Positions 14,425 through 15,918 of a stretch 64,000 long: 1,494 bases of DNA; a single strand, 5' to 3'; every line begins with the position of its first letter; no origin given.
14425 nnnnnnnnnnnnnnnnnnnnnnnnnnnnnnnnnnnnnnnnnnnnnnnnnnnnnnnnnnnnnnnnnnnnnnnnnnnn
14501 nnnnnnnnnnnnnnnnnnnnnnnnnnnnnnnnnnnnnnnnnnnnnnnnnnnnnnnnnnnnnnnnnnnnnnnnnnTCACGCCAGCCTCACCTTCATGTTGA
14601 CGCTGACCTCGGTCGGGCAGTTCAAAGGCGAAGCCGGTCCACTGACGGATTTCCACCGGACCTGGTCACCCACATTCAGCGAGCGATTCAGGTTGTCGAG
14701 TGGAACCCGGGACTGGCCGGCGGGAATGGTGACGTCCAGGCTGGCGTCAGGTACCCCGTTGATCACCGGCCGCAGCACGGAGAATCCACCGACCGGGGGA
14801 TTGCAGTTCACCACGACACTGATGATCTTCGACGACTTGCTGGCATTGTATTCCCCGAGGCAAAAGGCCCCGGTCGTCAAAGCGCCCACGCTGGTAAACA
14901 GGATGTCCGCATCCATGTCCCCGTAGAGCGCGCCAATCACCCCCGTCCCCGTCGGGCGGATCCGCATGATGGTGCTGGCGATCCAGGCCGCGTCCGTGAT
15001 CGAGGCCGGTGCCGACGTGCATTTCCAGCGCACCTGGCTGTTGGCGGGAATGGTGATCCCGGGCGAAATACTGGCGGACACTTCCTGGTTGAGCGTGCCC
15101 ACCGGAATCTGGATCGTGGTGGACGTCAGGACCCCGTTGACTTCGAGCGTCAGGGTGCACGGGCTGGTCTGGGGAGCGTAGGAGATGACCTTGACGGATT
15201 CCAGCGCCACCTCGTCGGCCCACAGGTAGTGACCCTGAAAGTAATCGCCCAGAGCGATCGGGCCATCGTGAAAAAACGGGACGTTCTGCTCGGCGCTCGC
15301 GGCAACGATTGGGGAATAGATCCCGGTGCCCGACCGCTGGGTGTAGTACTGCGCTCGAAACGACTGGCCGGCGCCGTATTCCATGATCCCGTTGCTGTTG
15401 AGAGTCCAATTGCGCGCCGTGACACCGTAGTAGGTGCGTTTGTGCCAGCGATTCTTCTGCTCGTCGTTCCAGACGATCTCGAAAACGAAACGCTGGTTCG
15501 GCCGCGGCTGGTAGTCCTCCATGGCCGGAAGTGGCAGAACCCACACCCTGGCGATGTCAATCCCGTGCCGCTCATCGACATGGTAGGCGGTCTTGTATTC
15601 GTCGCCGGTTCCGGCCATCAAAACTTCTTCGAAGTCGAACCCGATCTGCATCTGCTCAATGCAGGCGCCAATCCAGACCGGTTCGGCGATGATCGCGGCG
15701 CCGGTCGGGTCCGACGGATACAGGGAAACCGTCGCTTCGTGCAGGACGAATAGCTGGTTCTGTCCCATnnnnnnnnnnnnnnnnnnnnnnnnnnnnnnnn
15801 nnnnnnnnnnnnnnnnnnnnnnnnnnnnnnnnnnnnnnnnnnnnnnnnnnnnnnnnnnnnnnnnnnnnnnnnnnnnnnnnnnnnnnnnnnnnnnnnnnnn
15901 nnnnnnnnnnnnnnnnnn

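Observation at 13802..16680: Repeated ~90-aa beta-domain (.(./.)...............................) in three consecutive structural genes and in the tail fibre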

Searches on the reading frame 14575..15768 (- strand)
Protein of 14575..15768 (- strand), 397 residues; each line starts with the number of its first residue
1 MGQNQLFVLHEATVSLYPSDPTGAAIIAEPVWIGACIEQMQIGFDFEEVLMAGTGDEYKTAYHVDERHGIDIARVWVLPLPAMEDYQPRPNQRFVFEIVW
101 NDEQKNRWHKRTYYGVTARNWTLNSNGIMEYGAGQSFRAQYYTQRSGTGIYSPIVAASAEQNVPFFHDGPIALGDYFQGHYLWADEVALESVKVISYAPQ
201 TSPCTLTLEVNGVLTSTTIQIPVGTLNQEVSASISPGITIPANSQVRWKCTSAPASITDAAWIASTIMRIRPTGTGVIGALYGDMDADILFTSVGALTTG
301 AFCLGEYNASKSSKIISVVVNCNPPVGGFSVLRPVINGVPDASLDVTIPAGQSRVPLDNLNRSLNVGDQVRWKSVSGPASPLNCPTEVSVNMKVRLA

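Call 9: search_protein_families(library=pfam, proteins=[window:14575-15768:-], max_evalue=0.1)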
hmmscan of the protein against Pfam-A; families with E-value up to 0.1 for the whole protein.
window:14575-15768:- (397 aa): 1 family
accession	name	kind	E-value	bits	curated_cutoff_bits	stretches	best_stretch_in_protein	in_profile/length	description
PF06483.16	ChiC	-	0.09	13.2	27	0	238-286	66-115/176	Chitinase C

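Call 10: search_protein_families(library=phrogs, proteins=[window:14575-15768:-], max_evalue=0.1)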
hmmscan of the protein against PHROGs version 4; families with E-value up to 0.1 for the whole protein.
window:14575-15768:- (397 aa): 1 family
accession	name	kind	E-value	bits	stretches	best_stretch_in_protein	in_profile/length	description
phrog_21492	-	unknown function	0.025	15.6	0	207-269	24-85/99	-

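Call 21: search_dna_similar(query=window:14575-15768:-, collection=phages, mode=protein, max_evalue=0.001)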
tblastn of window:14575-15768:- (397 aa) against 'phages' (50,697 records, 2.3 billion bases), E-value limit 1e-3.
No match.

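Call 26: predict_structure(protein=window:14575-15768:-)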
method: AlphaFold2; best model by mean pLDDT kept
length: 397 residues; sequences in the alignment: 1
mean_pLDDT: 38.7   pTM: 0.33
mean pLDDT of the five models: 38.7, 38.5, 36.4, 36.0, 34.5
residues with pLDDT >= 90: 0; 70-90: 18; 50-70: 54; < 50: 325
segments of 3 or more residues with pLDDT < 50: 1-99, 107-186, 253-267, 274-397
pLDDT, mean of each block of 10 residues (from residue 1): 25 26 27 32 34 32 39 41 33 44 50 38 34 30 26 23 23 30 47 55 70 73 64 61 58 49 46 42 26 28 31 32 32 36 38 38 37 32 34 30
secondary structure, 60 per line:
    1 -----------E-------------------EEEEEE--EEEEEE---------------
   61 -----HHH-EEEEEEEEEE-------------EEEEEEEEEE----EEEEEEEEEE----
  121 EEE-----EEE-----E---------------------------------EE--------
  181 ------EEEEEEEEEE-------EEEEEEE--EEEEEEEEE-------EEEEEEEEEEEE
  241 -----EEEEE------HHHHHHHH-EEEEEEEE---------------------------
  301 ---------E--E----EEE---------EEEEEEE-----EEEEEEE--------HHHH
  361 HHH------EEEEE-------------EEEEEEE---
elements in order: E32-37 E40-45 E70-79 E93-102 E107-116 E121-123 E129-131 E187-196 E204-210 E213-221 E229-240 E246-250 H257-264 E266-273 E318-320 E330-336 E342-348 H357-363 E370-374 E388-394
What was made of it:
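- Tried and rejected: Single-sequence AlphaFold of the 397-aa protein. pLDDT was 38.7, so the model was unusable (call 26).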

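Call 33: search_solved_structures(query=A3, max_evalue=10)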
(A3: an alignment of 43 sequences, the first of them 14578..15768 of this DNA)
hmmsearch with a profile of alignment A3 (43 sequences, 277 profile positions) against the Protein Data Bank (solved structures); distinct sequences matched with E-value up to 10: 1.
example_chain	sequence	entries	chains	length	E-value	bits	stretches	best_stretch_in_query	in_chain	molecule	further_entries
8c0e_A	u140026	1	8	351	0.47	12.8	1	90-172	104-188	ECA polysaccharide chain length modulation protein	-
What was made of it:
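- On Siphophage major tail (tube) protein, for residues 1-160 of the 397-aa protein: No PDB hit with a 43-sequence profile (call 33).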

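Call 34: find_encoding_contigs(protein=window:14575-15768:-, flank=10000, max_places=6)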
Protein window:14575-15768:- (397 aa): 4 contigs read that carry it; 1 place shown.
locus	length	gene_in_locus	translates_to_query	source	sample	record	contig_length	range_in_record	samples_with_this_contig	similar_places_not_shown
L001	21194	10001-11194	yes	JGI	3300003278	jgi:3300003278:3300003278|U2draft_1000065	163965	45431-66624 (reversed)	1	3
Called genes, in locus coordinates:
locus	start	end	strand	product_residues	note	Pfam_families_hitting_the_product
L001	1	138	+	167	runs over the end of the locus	-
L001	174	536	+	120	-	-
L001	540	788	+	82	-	-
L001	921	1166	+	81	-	-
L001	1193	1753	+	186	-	-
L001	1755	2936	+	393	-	-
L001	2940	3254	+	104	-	-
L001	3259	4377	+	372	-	-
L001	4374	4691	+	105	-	-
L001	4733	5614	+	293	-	-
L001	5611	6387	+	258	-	-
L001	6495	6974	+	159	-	-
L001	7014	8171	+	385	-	-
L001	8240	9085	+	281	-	-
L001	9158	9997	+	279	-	-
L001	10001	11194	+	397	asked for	-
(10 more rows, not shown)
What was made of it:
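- Six other genes and a tRNA lie between them (calls 9, 10, 34).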

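Call 37: find_related_loci(query=window:14578-15768:-, collection=viral_contigs, flank=10000)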
Query window:14578-15768:- (397 aa) in viral_contigs; peptide patterns used: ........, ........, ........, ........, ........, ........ (x = any residue, [..] = any of these).
2 stretches matched a pattern, but none encodes a relative of the query by tblastn (E <= 1e-3).

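Call 42: predict_structure(alignment_id=A3)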
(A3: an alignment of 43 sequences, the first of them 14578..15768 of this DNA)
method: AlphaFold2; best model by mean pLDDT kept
length: 397 residues; sequences in the alignment: 43
mean_pLDDT: 90.5   pTM: 0.50
mean pLDDT of the five models: 90.5, 89.8, 89.1, 88.6, 86.4
residues with pLDDT >= 90: 279; 70-90: 95; 50-70: 17; < 50: 6
segments of 3 or more residues with pLDDT < 50: 276-280
pLDDT, mean of each block of 10 residues (from residue 1): 78 92 87 87 95 94 95 85 84 94 87 96 79 92 88 66 90 92 88 98 98 96 97 96 91 97 94 61 73 94 92 95 97 98 97 96 96 98 96 91
secondary structure, 60 per line:
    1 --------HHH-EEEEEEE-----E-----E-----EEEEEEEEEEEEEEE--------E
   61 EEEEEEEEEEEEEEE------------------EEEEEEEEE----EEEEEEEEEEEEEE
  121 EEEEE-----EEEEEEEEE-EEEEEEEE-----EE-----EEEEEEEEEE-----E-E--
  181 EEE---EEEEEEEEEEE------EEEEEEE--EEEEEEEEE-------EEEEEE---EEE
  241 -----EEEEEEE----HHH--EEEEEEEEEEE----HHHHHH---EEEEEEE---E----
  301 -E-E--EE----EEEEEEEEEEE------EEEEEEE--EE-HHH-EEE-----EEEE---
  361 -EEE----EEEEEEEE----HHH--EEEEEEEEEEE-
elements in order: E13-19 E37-51 E60-75 E94-102 E107-125 E131-139 E141-148 E161-170 E181-183 E187-197 E204-210 E213-221 E229-234 E238-240 E246-252 E262-272 H277-282 E286-292 E313-323 E330-336 E346-348 E354-357 E362-364 E369-376 E386-396
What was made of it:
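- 14575..15768 (-): Gene tubeN-J-J (397 aa), the probable major tail tube protein carrying two C-terminal J copies. AF2 model with a 43-sequence alignment has pLDDT 90.5 (call 42).
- pTM of 0.50 indicates no fixed packing of J against the tube domain in the monomer model (call 42).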

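Call 44: fold_search(model_id=the predicted structure, library=pdb)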
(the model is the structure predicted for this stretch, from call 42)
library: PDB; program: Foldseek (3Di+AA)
matches with E <= 10: 1191; with E <= 0.001: 24
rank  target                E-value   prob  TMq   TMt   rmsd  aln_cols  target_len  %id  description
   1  5kca                  7.1e-06  1.00  0.21  0.11  22.9       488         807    9  Crystal structure of the Cbln1 C1q domain trimer in complex with the amino-terminal domain (ATD) of iGluR Delta-2 (GluD2 (released 2016-07-27)
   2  7kwb_A                6.7e-05  0.97  0.16  0.16  22.3       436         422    9  Surface glycan-binding protein B from Bacteroides thetaiotaomicron (released 2021-02-17)
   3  4dou                  1.3e-04  1.00  0.21  0.21  23.8       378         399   10  Crystal Structure of a Single-chain Trimer of Human Adiponectin Globular Domain (released 2012-02-29)
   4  8w7n                  2.4e-04  0.94  0.19  0.09  31.9       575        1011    7  Crystal structure of the in-cell Cry1Aa purified from Bacillus thuringiensis (released 2024-03-06)
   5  8gtb_A                3.3e-04  1.00  0.25  0.64   5.0       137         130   12  Cryo-EM structure of the marine siphophage vB_DshS-R4C tail tube protein (released 2023-07-12)
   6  9h6f_A                3.6e-04  1.00  0.19  0.09  18.8       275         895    9  Bacteroides ovatus GH98 endoxylanase in complex with arabino-xylooligosaccharide (released 2025-11-05)
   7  9h6g_B                4.1e-04  0.97  0.18  0.09  20.9       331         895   11  Inactive Bacteroides ovatus GH98 endoxylanase E361A in complex with arabino-xylooligosaccharide (released 2025-11-05)
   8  8zdj_S                4.6e-04  1.00  0.27  0.34  11.2       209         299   12  Cryo-EM structure of Mycobacteriophage Douge genome-packed connector (gp5, gp9, gp10, gp12 and gp13) (released 2025-06-25)
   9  9fkb_AM               4.8e-04  1.00  0.26  0.57   5.7       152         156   12  Tail of emppty Haloferax tailed virus 1 (released 2025-06-18)
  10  7b5h_AM               4.8e-04  1.00  0.22  0.46   6.3       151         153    7  Cryo-EM structure of the contractile injection system base plate from Anabaena PCC7120 (released 2022-02-23)
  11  9h6h_B                5.0e-04  1.00  0.19  0.10  20.1       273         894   10  Bacteroides ovatus GH98 endoxylanase with Seleno-methionine substituents (released 2025-11-05)
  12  6yg8_E                5.0e-04  0.99  0.20  0.14  24.9       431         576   10  Cryo-EM structure of a BcsB pentamer in the context of an assembled Bcs macrocomplex (released 2021-02-24)
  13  8q01_G                5.3e-04  1.00  0.24  0.57   6.1       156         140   12  Neck of phage 812 after tail contraction (C6) (released 2024-08-07)
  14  7zgn_A                5.3e-04  0.97  0.21  0.16  26.2       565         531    8  Plant/insect N-glycan active PNGase (released 2022-09-07)
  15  7qg9_A                5.5e-04  0.99  0.26  0.23  25.8       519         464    9  Tail tip of siphophage T5 : common core proteins (released 2022-12-21)
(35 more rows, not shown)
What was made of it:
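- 14575..15768 (-): Foldseek gives TMt 0.64 to the R4C tail tube 8gtb_A (call 44).
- On TNF / C1q / BclA_C jelly-roll superfamily: Foldseek top hits are single-chain C1q and adiponectin trimers (call 44).
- On Siphophage major tail (tube) protein, for residues 1-160 of the 397-aa protein: Foldseek TMt 0.57-0.64 (call 44).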

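Call 62: fold_search(model_id=the predicted structure, library=viral)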
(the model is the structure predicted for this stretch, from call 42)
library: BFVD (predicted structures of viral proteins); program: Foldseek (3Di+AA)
matches with E <= 10: 1732; with E <= 0.001: 159
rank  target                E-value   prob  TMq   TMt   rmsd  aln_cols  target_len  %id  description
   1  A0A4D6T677            3.3e-08  1.00  0.24  0.17  30.9       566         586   10  (no name in the UniProt tables at hand)
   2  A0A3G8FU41            5.0e-07  1.00  0.22  0.14  25.3       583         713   10  Minor tail protein [Arthrobacter phage Bodacious]
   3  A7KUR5                1.2e-06  1.00  0.29  0.24  26.9       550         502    8  (no name in the UniProt tables at hand)
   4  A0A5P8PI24            2.0e-06  1.00  0.28  0.41  20.1       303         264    9  Major tail protein [Bacillus phage 049ML001]
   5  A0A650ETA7            3.5e-06  1.00  0.19  0.13  32.9       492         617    9  Capsid and scaffold protein [Lactococcus phage CHPC958]
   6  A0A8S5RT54            3.9e-06  1.00  0.18  0.25  15.1       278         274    9  Distal tail protein [Caudovirales sp. gcode 4]
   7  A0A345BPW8            3.9e-06  1.00  0.19  0.10  30.4       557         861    8  (no name in the UniProt tables at hand)
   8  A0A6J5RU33            4.1e-06  1.00  0.31  0.47  11.2       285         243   10  Uncharacterized protein [uncultured Caudovirales phage]
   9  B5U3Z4                4.1e-06  1.00  0.21  0.17  28.9       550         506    9  Uncharacterized protein [Mycobacterium phage Troll4]
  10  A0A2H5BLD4            4.3e-06  1.00  0.18  0.17  27.1       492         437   12  Minor tail protein [Streptomyces phage Attoomi]
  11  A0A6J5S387            6.3e-06  1.00  0.21  0.24  19.7       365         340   10  Tail protein [uncultured Caudovirales phage]
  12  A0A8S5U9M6            8.3e-06  1.00  0.19  0.21  25.2       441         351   10  Distal tail protein [Siphoviridae sp. ctKNZ79]
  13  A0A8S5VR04            9.2e-06  0.98  0.17  0.08  26.2       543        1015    8  (no name in the UniProt tables at hand)
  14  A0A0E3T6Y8            1.3e-05  1.00  0.18  0.24  18.1       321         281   10  Tail protein [Gordonia phage Gsput1]
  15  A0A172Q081            1.5e-05  1.00  0.27  0.50   5.2       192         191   11  Uncharacterized protein [Acinetobacter phage vB_AbaM_ME3]
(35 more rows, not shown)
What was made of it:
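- They also match phage collagen-fibre knobs in BFVD (call 62).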

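Call 68: find_related_loci(query=A7, collection=genome_contigs, flank=10000)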
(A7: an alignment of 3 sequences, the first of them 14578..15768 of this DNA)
Query A7 (397 aa) in genome_contigs; peptide patterns used: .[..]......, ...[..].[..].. (x = any residue, [..] = any of these).
41 stretches matched a pattern, but none encodes a relative of the query by tblastn (E <= 1e-3).
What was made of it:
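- Tried and rejected: None were found (calls 21, 37, 68).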

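Call 69: find_related_loci(query=A7, collection=metagenome_contigs, flank=10000)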
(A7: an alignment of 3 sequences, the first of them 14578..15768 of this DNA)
Query A7 (397 aa) in metagenome_contigs; peptide patterns used: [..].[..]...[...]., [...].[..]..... (x = any residue, [..] = any of these).
103 stretches matched a pattern; 1 encode a relative of the query (tblastn E <= 1e-3); 1 distinct loci.
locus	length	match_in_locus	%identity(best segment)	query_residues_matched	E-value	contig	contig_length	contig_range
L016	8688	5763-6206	37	6-149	1e-26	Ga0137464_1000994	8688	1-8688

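Call 72: search_protein_families(library=pfam, proteins=[L016:5751-6683:+, L016:4507-5340:+, L016:2361-4301:+, L016:6680-7087:+, L016:7308-7841:+, L016:7802-8515:+, L016:5351-5749:+], max_evalue=0.01)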
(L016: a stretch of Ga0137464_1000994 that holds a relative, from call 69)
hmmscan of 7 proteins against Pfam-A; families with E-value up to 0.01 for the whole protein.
L016:5751-6683:+ (310 aa): 0 families

L016:4507-5340:+ (277 aa): 1 family
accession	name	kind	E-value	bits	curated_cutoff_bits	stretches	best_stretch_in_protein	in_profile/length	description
PF10651.15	BppU_N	-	3.6e-06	27.2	23.1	1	14-80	32-99/142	BppU N-terminal domain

L016:2361-4301:+ (646 aa): 0 families

L016:6680-7087:+ (135 aa): 0 families

L016:7308-7841:+ (177 aa): 0 families

L016:7802-8515:+ (237 aa): 0 families

L016:5351-5749:+ (132 aa): 0 families

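Call 76: find_homologous_proteins(query=A3, max_evalue=0.00001)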
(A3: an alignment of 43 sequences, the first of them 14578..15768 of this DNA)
Query A3 (43 sequences) (397 aa, profile of the alignment): 8 proteins with E <= 0.00001 among 8000 candidates.
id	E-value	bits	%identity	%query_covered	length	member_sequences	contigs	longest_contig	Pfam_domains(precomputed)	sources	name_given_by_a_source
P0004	2.3e-136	472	32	95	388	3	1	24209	-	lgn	-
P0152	9.0e-125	433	100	100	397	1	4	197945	-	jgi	-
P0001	2.6e-121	422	53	99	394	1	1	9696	-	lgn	-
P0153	2.6e-109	383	43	67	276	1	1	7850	-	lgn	-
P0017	3.7e-105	369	39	67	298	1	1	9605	-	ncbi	-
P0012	3.8e-103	363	49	66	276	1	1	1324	-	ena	-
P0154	4.4e-101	356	47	68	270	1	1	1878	-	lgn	-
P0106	5.5e-86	306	24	65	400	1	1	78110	-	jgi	jgi:hypothetical protein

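Call 81: find_encoding_contigs(protein=P0153, flank=10000, max_places=2)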
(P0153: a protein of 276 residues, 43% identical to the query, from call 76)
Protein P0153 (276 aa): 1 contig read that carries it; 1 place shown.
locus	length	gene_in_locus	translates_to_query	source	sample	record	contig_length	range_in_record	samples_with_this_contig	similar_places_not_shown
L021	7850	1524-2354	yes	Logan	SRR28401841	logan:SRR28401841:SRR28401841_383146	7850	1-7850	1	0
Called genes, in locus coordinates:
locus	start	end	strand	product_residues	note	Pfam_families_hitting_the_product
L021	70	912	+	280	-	-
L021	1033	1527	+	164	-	-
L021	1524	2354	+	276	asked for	-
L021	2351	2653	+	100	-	-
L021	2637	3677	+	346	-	-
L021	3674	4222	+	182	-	PF04275:P-mevalo_kinase (weak), PF21448:DNMK (weak)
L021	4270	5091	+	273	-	-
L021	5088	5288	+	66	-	-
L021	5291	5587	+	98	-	-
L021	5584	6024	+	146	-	-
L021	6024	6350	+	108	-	PF14216:DUF4326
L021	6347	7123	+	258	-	-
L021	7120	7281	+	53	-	-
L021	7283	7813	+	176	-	-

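Call 99: list_cluster_members(proteins=[P0152, P0005, P0006, P0007, P0017])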
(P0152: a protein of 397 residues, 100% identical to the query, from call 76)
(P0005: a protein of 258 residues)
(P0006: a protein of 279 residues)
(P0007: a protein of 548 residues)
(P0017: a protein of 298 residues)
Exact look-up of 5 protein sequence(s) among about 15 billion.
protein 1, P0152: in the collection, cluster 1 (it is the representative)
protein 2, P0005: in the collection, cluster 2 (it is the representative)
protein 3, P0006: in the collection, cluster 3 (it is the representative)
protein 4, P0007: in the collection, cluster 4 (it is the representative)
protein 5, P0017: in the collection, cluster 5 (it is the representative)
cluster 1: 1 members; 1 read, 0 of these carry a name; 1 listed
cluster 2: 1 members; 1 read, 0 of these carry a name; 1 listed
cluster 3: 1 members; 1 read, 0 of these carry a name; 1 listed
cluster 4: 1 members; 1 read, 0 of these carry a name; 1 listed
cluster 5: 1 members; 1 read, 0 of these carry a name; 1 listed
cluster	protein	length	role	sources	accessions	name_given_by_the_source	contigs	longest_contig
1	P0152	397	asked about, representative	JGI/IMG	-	-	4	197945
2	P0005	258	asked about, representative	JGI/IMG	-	-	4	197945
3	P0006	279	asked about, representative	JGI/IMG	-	-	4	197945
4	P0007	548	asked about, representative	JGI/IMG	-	-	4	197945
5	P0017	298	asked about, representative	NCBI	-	-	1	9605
